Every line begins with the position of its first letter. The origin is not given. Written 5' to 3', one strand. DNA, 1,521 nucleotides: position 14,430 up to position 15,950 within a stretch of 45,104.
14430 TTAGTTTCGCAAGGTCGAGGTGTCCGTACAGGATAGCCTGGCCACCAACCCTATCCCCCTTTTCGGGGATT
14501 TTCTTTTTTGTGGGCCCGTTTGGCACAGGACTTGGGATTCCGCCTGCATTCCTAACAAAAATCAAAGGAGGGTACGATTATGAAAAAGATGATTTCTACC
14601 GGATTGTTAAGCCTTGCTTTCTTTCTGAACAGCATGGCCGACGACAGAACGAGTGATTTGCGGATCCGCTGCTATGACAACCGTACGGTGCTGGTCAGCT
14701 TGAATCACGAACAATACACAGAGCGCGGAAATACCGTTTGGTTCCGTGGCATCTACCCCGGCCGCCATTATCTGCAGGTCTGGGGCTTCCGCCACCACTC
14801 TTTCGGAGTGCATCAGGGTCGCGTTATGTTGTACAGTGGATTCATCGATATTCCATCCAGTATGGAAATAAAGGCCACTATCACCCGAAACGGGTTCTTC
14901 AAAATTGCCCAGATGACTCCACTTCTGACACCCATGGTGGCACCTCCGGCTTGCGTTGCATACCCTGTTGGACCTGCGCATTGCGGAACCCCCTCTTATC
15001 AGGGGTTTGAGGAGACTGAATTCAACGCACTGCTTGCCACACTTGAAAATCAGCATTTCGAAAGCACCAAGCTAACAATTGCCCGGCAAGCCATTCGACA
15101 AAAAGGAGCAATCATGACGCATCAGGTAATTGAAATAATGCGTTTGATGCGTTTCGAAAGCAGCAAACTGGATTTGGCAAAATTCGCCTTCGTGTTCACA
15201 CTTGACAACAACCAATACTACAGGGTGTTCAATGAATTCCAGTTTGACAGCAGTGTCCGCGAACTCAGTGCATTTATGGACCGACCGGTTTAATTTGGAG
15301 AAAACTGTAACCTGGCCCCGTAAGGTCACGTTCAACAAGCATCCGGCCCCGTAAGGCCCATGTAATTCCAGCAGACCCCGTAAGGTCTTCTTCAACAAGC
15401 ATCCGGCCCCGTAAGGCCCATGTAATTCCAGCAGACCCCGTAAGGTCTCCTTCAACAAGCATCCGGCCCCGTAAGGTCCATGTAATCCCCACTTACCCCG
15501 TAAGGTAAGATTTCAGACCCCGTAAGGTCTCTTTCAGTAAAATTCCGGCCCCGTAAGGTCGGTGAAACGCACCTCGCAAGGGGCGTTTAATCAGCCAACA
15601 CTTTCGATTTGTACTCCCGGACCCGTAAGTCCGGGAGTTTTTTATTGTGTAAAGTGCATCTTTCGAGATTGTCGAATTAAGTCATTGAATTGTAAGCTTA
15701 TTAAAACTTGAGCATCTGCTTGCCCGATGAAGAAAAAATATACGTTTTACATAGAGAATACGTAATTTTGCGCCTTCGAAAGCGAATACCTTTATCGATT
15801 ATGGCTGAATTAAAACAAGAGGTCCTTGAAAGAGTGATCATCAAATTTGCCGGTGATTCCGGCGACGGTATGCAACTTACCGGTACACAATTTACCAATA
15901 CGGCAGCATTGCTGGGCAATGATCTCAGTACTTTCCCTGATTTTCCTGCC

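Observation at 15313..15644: Array of 11 consecutive stem-loops, 10 with an invariant CCGUAA loop on variable arms, ending in a strong terminator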

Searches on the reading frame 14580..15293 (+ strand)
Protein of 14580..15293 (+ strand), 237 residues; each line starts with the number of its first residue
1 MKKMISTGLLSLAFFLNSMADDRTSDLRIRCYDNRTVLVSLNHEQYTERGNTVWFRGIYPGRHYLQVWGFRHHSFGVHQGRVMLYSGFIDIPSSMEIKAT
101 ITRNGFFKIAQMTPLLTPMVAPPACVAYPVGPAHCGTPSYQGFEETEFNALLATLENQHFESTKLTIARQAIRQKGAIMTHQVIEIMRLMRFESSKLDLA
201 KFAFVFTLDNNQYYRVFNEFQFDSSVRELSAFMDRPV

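Call 11: find_encoding_contigs(protein=window:14580-15293:+, flank=10000, max_places=10)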
Protein window:14580-15293:+ (237 aa): 7 contigs read that carry it; 7 places shown.
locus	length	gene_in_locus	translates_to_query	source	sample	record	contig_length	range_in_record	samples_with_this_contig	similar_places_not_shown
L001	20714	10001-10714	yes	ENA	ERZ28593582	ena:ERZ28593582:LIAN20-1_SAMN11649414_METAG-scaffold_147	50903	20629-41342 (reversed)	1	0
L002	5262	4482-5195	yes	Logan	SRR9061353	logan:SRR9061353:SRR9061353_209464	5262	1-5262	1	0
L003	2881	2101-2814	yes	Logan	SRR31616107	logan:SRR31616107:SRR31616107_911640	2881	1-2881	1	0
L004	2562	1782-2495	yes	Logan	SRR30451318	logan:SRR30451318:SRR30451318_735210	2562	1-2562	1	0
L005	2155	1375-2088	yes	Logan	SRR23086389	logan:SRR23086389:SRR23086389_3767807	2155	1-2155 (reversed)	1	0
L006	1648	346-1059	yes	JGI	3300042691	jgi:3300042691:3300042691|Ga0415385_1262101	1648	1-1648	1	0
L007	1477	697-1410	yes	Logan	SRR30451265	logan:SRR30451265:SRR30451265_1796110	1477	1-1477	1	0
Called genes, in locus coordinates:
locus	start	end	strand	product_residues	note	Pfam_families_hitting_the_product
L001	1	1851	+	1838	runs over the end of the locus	PF18911:PKD_4, PF00801:PKD, PF18911:PKD_4, PF00801:PKD, PF18911:PKD_4, PF00801:PKD, PF18911:PKD_4, PF18911:PKD_4, +19 more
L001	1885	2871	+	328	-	PF00512:HisKA, PF02518:HATPase_c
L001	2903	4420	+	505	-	PF01676:Metalloenzyme, PF06415:iPGM_N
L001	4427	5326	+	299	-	PF13505:OMP_b-brl (weak), PF19573:DUF6089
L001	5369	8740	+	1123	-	PF17757:UvrB_inter, PF02559:CarD_TRCF_RID, PF00270:DEAD, PF00271:Helicase_C, PF22590:Cas3-like_C_2 (faint), PF03461:TRCF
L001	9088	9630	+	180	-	PF00856:SET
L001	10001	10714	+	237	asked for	PF14771:DUF4476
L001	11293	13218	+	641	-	PF01558:POR, PF01855:POR_N, PF17147:PFOR_II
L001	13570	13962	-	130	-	-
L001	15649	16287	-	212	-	PF13505:OMP_b-brl (weak), PF13568:OMP_b-brl_2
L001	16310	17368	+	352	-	PF25594:GldB_lipo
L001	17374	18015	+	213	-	PF00753:Lactamase_B, PF19583:ODP (faint)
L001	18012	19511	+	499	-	-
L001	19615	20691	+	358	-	PF00487:FA_desaturase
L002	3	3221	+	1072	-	?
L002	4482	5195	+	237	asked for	PF14771:DUF4476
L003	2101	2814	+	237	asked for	PF14771:DUF4476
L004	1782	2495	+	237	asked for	PF14771:DUF4476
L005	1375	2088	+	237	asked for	PF14771:DUF4476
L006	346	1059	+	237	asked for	PF14771:DUF4476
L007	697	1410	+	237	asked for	PF14771:DUF4476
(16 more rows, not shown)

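Call 15: find_homologous_proteins(query=window:14580-15293:+, max_evalue=1e-10)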
Query window:14580-15293:+ (237 aa): 11 proteins with E <= 1e-10 among 134 candidates.
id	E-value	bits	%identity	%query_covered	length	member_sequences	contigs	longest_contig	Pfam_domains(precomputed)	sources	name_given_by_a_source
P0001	2.0e-150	516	96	100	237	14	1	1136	PF14771.12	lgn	-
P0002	1.1e-136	472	86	100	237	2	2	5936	PF14771.12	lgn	-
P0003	1.8e-67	245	48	99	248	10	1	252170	PF14771.12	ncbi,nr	ncbi:MAG: DUF4476 domain-containing protein [Bacteroidetes bacterium]|nr:DUF4476 domain-containing p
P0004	5.4e-62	227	49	98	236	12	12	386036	PF14771.12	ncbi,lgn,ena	ncbi:MAG: DUF4476 domain-containing protein [Bacteroidia bacterium]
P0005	4.7e-60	221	48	98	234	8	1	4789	PF14771.12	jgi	jgi:hypothetical protein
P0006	1.9e-58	216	47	98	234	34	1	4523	PF14771.12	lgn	-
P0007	2.6e-29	120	37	98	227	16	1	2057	PF14771.12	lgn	-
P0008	3.8e-28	116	33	89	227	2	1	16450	PF14771.12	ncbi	ncbi:MAG: hypothetical protein Fur0041_10790 [Bacteroidia bacterium]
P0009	6.1e-28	116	37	98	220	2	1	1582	PF14771.12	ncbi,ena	-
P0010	8.0e-21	93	24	92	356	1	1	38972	PF14771.12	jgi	jgi:hypothetical protein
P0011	5.4e-13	67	30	41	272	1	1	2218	PF14771.12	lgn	-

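Call 16: find_encoding_contigs(protein=P0002, flank=6000, max_places=4)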
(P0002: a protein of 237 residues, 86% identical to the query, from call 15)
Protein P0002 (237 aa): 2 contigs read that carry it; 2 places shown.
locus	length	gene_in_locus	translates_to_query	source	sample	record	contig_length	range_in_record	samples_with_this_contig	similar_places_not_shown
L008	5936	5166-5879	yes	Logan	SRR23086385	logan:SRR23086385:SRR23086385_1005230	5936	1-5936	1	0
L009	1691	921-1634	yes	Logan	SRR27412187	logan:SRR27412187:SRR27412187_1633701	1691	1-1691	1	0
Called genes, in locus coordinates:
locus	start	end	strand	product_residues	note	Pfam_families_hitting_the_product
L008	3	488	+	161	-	?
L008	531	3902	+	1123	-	PF17757:UvrB_inter, PF02559:CarD_TRCF_RID, PF00270:DEAD, PF00271:Helicase_C, PF22590:Cas3-like_C_2 (weak), PF03461:TRCF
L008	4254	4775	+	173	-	PF00856:SET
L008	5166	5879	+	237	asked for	PF14771:DUF4476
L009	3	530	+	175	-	?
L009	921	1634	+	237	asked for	PF14771:DUF4476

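Call 17: find_encoding_contigs(protein=P0003, flank=10000, max_places=3)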
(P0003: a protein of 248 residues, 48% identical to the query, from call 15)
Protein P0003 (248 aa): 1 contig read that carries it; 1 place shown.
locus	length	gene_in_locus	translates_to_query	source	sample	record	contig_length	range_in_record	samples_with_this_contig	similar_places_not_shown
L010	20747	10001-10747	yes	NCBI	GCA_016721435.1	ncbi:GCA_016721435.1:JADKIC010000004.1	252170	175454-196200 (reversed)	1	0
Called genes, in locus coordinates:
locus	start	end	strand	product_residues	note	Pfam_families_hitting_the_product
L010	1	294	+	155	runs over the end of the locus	PF18911:PKD_4, PF00801:PKD (weak)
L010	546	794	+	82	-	-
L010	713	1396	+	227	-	-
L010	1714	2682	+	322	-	PF00512:HisKA, PF02518:HATPase_c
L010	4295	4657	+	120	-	-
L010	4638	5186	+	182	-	-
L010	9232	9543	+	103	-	-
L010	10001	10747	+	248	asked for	PF14771:DUF4476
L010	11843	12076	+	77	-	-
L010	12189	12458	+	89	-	PF13470:PIN_3 (weak)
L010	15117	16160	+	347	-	PF02775:TPP_enzyme_C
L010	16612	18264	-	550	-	PF00795:CN_hydrolase, PF02540:NAD_synthase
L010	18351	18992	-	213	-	PF13568:OMP_b-brl_2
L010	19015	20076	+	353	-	PF25594:GldB_lipo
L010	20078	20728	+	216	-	PF00753:Lactamase_B, PF19583:ODP (weak)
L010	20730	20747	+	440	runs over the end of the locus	-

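Call 18: find_encoding_contigs(protein=P0004, flank=10000, max_places=4)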
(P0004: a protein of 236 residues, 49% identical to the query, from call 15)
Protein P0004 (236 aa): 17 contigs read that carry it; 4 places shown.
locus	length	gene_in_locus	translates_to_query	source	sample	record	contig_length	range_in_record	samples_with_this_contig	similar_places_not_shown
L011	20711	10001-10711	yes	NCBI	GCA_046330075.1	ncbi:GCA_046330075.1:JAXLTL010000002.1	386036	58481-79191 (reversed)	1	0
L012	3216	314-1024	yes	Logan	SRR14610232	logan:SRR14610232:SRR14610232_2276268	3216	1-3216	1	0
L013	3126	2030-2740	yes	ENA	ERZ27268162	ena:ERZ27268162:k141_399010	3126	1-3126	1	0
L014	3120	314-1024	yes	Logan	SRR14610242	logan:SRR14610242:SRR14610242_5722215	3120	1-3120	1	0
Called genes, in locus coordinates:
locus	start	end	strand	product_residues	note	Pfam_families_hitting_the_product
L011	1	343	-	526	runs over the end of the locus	-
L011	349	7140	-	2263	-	-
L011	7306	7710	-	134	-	-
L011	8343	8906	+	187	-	PF00856:SET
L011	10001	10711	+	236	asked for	PF14771:DUF4476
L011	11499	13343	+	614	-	PF01558:POR, PF01855:POR_N, PF17147:PFOR_II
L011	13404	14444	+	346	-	PF02775:TPP_enzyme_C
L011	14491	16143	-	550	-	PF00795:CN_hydrolase, PF02540:NAD_synthase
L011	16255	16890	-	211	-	PF13505:OMP_b-brl, PF13568:OMP_b-brl_2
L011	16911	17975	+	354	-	PF25594:GldB_lipo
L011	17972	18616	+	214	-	PF00753:Lactamase_B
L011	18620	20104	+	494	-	-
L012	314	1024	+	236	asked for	PF14771:DUF4476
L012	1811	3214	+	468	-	?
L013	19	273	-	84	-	-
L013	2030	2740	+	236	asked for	PF14771:DUF4476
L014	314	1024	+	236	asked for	PF14771:DUF4476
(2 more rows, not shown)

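Call 27: find_encoding_contigs(protein=P0008, flank=10000, max_places=3)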
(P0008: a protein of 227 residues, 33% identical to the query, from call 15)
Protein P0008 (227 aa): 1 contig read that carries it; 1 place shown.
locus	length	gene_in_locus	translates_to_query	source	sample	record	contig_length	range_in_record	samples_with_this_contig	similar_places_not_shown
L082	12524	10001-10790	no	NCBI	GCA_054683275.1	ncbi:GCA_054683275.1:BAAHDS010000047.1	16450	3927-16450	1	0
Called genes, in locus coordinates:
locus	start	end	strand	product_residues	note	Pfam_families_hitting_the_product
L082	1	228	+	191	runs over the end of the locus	PF01066:CDP-OH_P_transf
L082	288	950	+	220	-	PF01148:CTP_transf_1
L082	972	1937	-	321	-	PF01007:IRK (weak), PF07885:Ion_trans_2, PF17655:IRK_C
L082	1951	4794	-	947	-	PF02463:SMC_N (faint), PF03193:RsgA_GTPase (faint), PF13191:AAA_16 (faint), PF13555:AAA_29 (faint), PF20703:nSTAND1 (faint), PF20720:nSTAND3 (faint), PF17760:UvrA_inter, PF17755:UvrA_DNA-bind, +3 more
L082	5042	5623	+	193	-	PF04542:Sigma70_r2, PF08281:Sigma70_r4_2, PF04545:Sigma70_r4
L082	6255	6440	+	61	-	-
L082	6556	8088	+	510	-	PF11074:DUF2779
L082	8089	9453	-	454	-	PF01966:HD (weak), PF13286:HD_assoc (weak)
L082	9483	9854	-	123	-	PF04020:Phage_holin_4_2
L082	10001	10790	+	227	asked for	PF14771:DUF4476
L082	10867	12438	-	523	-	PF28550:DUF8436, PF01494:FAD_binding_3 (weak), PF03486:HI0933_like, PF07992:Pyr_redox_2 (weak), PF00890:FAD_binding_2 (faint), PF01266:DAO (faint), PF12831:FAD_oxidored (faint), PF21688:FAD-depend_C, +1 more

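Call 28: find_encoding_contigs(protein=P0005, flank=6000, max_places=3)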
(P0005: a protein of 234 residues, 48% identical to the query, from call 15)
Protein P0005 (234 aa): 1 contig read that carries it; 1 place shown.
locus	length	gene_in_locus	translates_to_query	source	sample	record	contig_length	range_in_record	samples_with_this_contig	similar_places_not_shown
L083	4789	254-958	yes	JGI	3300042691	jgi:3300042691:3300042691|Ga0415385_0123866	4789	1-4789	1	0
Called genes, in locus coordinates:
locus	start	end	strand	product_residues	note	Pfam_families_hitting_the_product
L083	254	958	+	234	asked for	PF14771:DUF4476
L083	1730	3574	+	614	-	PF01558:POR, PF01855:POR_N, PF17147:PFOR_II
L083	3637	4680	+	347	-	PF02775:TPP_enzyme_C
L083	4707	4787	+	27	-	?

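Call 29: find_encoding_contigs(protein=P0006, flank=6000, max_places=3)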
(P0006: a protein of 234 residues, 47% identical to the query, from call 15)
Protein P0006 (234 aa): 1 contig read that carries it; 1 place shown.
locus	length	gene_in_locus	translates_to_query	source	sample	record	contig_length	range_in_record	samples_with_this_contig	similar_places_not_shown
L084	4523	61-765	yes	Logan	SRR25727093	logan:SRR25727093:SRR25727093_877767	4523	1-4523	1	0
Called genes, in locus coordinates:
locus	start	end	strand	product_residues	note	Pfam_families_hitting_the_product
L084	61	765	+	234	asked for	PF14771:DUF4476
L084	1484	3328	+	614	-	PF01558:POR, PF01855:POR_N, PF17147:PFOR_II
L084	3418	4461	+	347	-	PF02775:TPP_enzyme_C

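Call 30: find_encoding_contigs(protein=P0010, flank=10000, max_places=3)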
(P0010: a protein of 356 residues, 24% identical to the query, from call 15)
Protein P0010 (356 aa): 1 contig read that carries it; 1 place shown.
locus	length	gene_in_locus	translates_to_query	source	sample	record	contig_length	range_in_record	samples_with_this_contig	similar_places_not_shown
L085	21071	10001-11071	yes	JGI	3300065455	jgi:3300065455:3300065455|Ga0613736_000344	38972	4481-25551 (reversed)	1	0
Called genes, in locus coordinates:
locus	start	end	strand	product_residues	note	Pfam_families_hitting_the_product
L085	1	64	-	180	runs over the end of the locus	PF13648:Lipocalin_4 (faint)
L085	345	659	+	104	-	PF02482:Ribosomal_S30AE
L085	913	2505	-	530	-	PF01082:Cu2_monooxygen (weak), PF03712:Cu2_monoox_C (faint), PF18962:Por_Secre_tail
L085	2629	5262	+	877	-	PF00133:tRNA-synt_1, PF01406:tRNA-synt_1e (faint), PF09334:tRNA-synt_1g (weak), PF13603:tRNA-synt_1_2, PF08264:Anticodon_1, PF10458:Val_tRNA-synt_C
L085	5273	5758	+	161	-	-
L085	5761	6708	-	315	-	PF00491:Arginase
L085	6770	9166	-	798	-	PF07244:POTRA (faint), PF01103:Omp85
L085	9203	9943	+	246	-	PF22435:MRM3-like_sub_bind, PF00588:SpoU_methylase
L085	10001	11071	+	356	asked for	PF14771:DUF4476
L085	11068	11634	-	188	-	PF01569:PAP2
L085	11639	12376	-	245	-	PF02353:CMAS (weak), PF03848:TehB (weak), PF13489:Methyltransf_23, PF13847:Methyltransf_31, PF08241:Methyltransf_11, PF08242:Methyltransf_12, PF13649:Methyltransf_25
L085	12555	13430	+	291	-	-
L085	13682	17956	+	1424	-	-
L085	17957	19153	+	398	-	PF18962:Por_Secre_tail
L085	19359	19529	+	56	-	-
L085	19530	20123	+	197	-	-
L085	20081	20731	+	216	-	PF18962:Por_Secre_tail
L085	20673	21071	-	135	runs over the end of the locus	-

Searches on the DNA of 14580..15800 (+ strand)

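Call 10: search_rna_families(source=window, start=15200, end=15800, threshold=evalue, max_evalue=10)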
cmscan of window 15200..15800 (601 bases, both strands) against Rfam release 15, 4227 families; matches with E-value up to 10: 7.
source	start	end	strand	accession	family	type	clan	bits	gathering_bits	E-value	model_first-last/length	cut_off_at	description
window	15604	15645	+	RF02837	anti-hemB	Gene; sRNA;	-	17.2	49.5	0.2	1-81/81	no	Burkholderia RNA 7 (anti-hemB)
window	15608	15714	-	RF02901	AaHKsRNA41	Gene; sRNA;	-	16.2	97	0.28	1-187/187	no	Aggregatibacter sRNA 41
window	15584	15644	+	RF02278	Betaproteobacteria_toxic_sRNA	Gene; sRNA;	-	15.9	50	1.6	1-64/64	no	Betaproteobacteria toxic small RNA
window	15574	15645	+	RF02230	sX11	Gene; sRNA;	-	15.4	70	2.1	1-138/138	no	Proteobacterial sRNA sX11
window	15566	15639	+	RF00014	DsrA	Gene; sRNA;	-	13.9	60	7.3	1-85/85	no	DsrA RNA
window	15322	15445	+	RF02170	PVT1_7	Gene; lncRNA;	-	12.8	80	5.1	1-137/137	no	Pvt1 oncogene conserved region 7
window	15407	15474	-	RF02216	ZNFX1-AS1_2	Gene; lncRNA;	-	10.6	45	5.4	1-93/93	no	ZNFX1 antisense RNA 1 conserved region 2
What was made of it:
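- On Any Rfam 15 family: Only sub-threshold terminator-like noise appears at E <= 10 for 15200-15800 (call 10).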

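Call 63: search_rna_families(sources=[L095, L119, L115, L098, L105, L011, L010, L091, L117, L126, L108, L099, L096], threshold=gathering)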
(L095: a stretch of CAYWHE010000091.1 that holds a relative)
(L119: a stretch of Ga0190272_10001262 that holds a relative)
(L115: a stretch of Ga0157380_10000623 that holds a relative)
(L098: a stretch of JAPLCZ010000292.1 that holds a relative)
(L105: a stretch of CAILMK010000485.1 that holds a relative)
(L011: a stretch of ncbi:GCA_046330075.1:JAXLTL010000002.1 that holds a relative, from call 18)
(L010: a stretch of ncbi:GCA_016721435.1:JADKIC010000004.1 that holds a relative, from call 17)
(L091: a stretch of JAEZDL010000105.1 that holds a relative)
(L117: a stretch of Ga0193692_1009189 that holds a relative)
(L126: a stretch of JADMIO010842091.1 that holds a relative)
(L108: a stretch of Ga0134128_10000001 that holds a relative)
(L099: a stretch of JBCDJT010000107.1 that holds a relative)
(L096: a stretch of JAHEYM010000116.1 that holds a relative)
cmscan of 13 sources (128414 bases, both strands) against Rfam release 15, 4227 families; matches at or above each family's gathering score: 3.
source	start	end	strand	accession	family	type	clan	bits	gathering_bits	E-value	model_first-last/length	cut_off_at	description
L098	7132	7205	-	RF00005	tRNA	Gene; tRNA;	CL00001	69.7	29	7.5e-13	1-71/71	no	tRNA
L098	7481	7569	-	RF00005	tRNA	Gene; tRNA;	CL00001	55.9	29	4.8e-09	1-71/71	no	tRNA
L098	6984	7067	-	RF00005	tRNA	Gene; tRNA;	CL00001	48.4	29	5.4e-07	1-71/71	no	tRNA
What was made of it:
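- On Any Rfam 15 family: Arrays in 13 other loci give 0 matches; the only hits are three tRNAs (call 63).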
